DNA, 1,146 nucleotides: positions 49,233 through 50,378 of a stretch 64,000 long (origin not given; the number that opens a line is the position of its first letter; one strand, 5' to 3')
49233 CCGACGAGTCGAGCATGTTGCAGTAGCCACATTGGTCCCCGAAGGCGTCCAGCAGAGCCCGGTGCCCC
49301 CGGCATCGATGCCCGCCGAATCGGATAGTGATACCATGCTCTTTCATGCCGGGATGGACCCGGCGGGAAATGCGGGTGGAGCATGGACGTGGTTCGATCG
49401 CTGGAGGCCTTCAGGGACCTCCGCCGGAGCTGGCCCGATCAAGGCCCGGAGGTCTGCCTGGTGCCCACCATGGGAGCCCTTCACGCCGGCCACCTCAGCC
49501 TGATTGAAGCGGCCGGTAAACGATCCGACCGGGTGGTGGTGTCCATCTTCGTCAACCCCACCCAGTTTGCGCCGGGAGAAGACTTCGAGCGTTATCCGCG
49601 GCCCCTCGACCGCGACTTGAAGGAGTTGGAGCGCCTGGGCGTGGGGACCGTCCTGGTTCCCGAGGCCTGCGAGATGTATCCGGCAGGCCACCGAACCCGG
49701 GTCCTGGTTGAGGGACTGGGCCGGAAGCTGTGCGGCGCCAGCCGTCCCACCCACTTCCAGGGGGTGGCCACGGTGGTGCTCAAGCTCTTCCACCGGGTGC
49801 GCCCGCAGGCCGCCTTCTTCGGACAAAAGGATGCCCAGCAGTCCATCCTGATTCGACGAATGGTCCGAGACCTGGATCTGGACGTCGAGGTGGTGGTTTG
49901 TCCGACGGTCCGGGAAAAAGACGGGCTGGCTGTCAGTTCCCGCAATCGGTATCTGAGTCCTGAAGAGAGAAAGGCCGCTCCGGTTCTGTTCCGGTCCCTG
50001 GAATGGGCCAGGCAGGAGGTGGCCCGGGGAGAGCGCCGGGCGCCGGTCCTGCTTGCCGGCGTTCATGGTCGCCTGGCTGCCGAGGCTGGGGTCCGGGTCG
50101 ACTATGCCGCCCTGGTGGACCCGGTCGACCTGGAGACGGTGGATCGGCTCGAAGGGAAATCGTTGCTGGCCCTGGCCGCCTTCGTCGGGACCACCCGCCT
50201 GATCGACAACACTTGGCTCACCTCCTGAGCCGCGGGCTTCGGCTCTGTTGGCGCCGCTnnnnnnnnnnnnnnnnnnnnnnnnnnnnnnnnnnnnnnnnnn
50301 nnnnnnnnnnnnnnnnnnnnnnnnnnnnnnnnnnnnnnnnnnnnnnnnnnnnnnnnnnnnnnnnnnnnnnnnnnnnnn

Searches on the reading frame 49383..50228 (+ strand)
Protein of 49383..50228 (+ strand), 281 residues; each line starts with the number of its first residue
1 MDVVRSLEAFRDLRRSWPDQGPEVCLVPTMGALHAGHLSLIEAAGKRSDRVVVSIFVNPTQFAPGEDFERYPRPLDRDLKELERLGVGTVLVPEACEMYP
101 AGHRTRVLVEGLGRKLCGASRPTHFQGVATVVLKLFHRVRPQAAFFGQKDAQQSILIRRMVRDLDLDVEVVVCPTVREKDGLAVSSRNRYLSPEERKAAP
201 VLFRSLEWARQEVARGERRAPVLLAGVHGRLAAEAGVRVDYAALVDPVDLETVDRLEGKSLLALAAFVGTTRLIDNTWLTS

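Call 87: search_protein_families(library=pfam, proteins=[window:49383-50228:+], max_evalue=0.00001)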
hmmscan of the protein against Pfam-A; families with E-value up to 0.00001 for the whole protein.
window:49383-50228:+ (281 aa): 1 family
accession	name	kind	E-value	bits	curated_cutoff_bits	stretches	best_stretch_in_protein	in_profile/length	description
PF02569.21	Pantoate_ligase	-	1.9e-100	335.9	20.7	1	3-277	2-267/268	Pantoate-beta-alanine ligase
